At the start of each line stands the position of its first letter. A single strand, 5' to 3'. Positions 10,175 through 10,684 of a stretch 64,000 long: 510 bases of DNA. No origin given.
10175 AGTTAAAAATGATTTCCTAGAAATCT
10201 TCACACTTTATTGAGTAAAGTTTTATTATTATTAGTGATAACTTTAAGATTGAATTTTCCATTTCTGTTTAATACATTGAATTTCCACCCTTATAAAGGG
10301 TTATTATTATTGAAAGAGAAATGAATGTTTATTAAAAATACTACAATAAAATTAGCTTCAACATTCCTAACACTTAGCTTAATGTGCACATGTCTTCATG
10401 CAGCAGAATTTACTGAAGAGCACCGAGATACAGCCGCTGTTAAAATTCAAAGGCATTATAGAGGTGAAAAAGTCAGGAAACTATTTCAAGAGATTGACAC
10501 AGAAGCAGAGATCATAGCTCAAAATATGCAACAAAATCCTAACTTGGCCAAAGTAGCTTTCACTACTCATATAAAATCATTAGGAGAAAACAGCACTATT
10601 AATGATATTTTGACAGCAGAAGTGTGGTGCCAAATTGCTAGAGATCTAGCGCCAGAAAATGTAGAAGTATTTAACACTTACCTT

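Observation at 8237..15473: Eukaryote-type IQ (calmodulin/light-chain-binding) motif at the mature N-terminus of all four paralogs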

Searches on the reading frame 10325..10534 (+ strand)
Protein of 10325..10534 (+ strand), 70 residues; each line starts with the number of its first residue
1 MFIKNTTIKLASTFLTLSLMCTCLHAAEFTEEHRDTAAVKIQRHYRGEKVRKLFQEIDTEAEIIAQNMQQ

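Call 4: search_protein_families(library=pfam, proteins=[window:10325-10534:+], max_evalue=10)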
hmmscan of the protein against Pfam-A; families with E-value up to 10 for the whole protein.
seq(70 aa): 1 family
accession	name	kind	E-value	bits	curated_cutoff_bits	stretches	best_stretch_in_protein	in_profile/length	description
PF00612.33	IQ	-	5.6e-06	26.1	20.3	1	37-55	3-21/21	IQ calmodulin-binding motif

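Call 34: search_protein_representatives(alignment_id=A4)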
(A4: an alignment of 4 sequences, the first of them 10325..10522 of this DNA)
Query: 4 sequences, 64 profile positions. Proteins with E-value up to 0.001 (for the whole library): 64; up to 1e-10: 17; up to 1e-30: 0. The best 64 are listed.
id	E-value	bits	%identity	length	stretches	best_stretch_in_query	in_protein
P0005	1.6e-29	117.7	-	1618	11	29-51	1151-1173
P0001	1.1e-28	115.1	-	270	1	2-64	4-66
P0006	8.0e-26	105.9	-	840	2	1-64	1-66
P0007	4.7e-24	100.2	-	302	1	1-60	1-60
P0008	4.4e-20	87.5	-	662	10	31-60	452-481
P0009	7.6e-20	86.7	-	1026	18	31-59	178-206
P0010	7.4e-19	83.6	-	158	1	1-64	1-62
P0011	5.3e-17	77.6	-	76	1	1-63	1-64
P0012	1.7e-16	76.0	-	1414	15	27-60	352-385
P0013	7.2e-13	64.4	-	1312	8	31-50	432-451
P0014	2.4e-12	62.7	-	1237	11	29-54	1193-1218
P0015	3.0e-12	62.4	-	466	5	27-57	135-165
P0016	2.1e-11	59.7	-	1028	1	1-60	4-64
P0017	2.1e-11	59.7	-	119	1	18-64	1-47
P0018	2.9e-11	59.3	-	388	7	24-54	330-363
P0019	7.9e-11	57.9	-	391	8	25-58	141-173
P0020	9.3e-11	57.6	-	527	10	32-62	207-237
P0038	5.2e-06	42.4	-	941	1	1-60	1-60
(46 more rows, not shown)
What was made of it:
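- The module is always at the N-terminus and always in this family (call 34).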

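Call 36: search_protein_families(library=pfam, proteins=[P0005, P0008, P0009, P0012, P0013, P0014, P0015, P0018, P0019, P0020], max_evalue=0.001)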
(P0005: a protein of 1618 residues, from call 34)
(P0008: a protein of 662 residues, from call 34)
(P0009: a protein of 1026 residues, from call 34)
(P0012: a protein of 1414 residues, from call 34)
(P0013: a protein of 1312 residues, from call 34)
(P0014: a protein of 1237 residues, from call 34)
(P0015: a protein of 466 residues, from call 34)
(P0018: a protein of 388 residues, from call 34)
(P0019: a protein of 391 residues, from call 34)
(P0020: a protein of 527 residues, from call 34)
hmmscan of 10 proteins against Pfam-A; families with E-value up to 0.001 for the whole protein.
P0005 (1618 aa): 2 families
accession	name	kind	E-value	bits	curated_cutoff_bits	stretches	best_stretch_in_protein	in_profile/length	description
PF00612.33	IQ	-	2.9e-77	247.7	20.3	11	808-825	2-19/21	IQ calmodulin-binding motif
PF14657.12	Arm-DNA-bind_4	-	4.9e-07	29.7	22.3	0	812-825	17-30/47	Arm DNA-binding domain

P0008 (662 aa): 2 families
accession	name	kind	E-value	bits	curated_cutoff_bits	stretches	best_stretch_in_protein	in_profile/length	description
PF00612.33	IQ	-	5.7e-63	203.3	20.3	9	455-473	2-20/21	IQ calmodulin-binding motif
PF24609.1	IQ_SCN5A_C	-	7.6e-18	64.2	27.7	0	274-299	7-32/35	SCN5A-like, C-terminal IQ motif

P0009 (1026 aa): 4 families
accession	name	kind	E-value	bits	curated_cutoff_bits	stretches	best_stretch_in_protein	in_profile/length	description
PF00612.33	IQ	-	9.8e-135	426.4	20.3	20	134-154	1-21/21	IQ calmodulin-binding motif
PF23961.1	Phage_tail_terminator_9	-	7.4e-09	35.9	27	0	439-466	71-98/153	Phage neck terminator protein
PF23363.1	DUF7089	-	1.3e-08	35.1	27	0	221-262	141-182/258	Family of unknown function (DUF7089)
PF14105.11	DUF4278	-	1.3e-05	25.9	25.3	0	835-865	14-44/57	Domain of unknown function (DUF4278)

P0012 (1414 aa): 2 families
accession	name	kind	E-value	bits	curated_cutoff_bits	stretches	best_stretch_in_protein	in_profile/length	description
PF00612.33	IQ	-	5.1e-88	281.2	20.3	5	246-265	2-21/21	IQ calmodulin-binding motif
PF16697.10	Yop-YscD_cpl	-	6.2e-10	39.7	33.2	0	335-403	14-76/94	Inner membrane component of T3SS, cytoplasmic domain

P0013 (1312 aa): 5 families
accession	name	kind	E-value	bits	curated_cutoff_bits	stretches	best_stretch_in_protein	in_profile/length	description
PF00612.33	IQ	-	8.4e-50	162.4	20.3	8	476-492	2-18/21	IQ calmodulin-binding motif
PF00397.32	WW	-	1.8e-11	44.3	26.9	1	1191-1220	1-31/31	WW domain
PF14105.11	DUF4278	-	6.2e-08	33.3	25.3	0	678-716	7-45/57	Domain of unknown function (DUF4278)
PF00018.34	SH3_1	-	2.4e-06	27.5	22.9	1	1260-1306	2-48/48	SH3 domain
PF14604.12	SH3_9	-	0.00017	21.8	30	1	1262-1309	3-48/49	Variant SH3 domain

P0014 (1237 aa): 1 family
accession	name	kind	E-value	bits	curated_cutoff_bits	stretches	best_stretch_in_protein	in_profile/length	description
PF00612.33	IQ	-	5.6e-103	327.6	20.3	15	887-907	1-21/21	IQ calmodulin-binding motif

P0015 (466 aa): 4 families
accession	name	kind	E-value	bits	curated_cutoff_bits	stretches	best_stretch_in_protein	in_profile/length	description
PF00612.33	IQ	-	1.6e-34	114.8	20.3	5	29-46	2-19/21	IQ calmodulin-binding motif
PF24609.1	IQ_SCN5A_C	-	1.7e-11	43.9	27.7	0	28-52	9-33/35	SCN5A-like, C-terminal IQ motif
PF16673.10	TRAF_BIRC3_bd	-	2.1e-07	31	30.5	0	247-269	21-43/64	TNF receptor-associated factor BIRC3 binding domain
PF03352.18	Adenine_glyco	-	8e-05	23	25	0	61-109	59-107/177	Methyladenine glycosylase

P0018 (388 aa): 2 families
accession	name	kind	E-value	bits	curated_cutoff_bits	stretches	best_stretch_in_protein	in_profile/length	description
PF00612.33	IQ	-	1.6e-46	152.2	20.3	7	231-250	2-21/21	IQ calmodulin-binding motif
PF14105.11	DUF4278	-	7.7e-06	26.6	25.3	0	283-313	13-43/57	Domain of unknown function (DUF4278)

P0019 (391 aa): 2 families
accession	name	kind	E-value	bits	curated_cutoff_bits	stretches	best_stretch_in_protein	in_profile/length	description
PF00612.33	IQ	-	2.9e-51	166.9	20.3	8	368-387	2-21/21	IQ calmodulin-binding motif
PF21680.2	GIDA_C_1st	-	2.9e-05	25.2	24.7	0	232-254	72-94/96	tRNA modifying enzyme MnmG/GidA C-terminal helical domain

P0020 (527 aa): 6 families
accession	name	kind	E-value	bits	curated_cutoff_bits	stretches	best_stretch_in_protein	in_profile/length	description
PF00612.33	IQ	-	2.6e-31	104.9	20.3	0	54-73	2-21/21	IQ calmodulin-binding motif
PF19727.4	DUF6219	-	1.5e-10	41.2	27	0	290-324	15-52/69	Family of unknown function (DUF6219)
PF08044.16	DUF1707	-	0.00013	22.4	27.6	0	351-382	17-47/53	DUF1707 SHOCT-like domain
PF02496.21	ABA_WDS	-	0.00015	22.6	25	0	372-410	7-45/78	ABA/WDS induced protein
PF21173.2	DksA-like_N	-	0.00044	20.7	27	0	65-82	48-65/65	DnaK suppressor protein-like, N-terminal domain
PF10562.14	CaM_bdg_C0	-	0.00061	20.5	20.2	0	138-149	2-13/29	Calmodulin-binding domain C0 of NMDA receptor NR1 subunit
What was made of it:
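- All 10 of those that I checked are multi-IQ proteins scoring 105-426 bits (calls 34, 36). An unbiased search returned nothing except IQ proteins and family members (calls 34, 36).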

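Call 61: find_encoding_contigs(protein=P0038, flank=10000, max_places=3)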
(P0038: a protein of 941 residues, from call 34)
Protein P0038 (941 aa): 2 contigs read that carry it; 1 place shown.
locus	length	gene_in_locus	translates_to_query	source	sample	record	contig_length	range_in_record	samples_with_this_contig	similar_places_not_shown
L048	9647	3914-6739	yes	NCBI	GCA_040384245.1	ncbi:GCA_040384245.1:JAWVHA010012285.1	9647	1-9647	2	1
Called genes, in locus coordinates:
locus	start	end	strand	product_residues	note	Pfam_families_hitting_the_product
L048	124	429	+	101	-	-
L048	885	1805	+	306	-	PF01820:Dala_Dala_lig_N, PF07478:Dala_Dala_lig_C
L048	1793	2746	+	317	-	PF08478:POTRA_1, PF03799:FtsQ_DivIB_C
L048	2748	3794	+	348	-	PF05496:RuvB_N, PF00004:AAA, PF07728:AAA_5, PF13173:AAA_14 (faint), PF13401:AAA_22 (faint), PF17864:AAA_lid_4, PF05491:WHD_RuvB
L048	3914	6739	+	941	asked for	-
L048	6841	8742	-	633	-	PF01578:Cytochrom_C_asm, PF16327:CcmF_C (weak)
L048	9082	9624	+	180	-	-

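Call 62: find_encoding_contigs(protein=P0016, flank=10000, max_places=3)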
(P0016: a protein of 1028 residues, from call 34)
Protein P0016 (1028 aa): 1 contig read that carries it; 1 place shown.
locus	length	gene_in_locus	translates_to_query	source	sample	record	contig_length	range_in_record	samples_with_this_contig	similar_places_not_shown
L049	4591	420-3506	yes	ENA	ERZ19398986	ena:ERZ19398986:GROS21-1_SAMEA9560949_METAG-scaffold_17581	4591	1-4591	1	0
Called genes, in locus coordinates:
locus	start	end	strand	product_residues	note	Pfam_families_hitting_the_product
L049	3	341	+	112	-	?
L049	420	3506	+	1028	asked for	-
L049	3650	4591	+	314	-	?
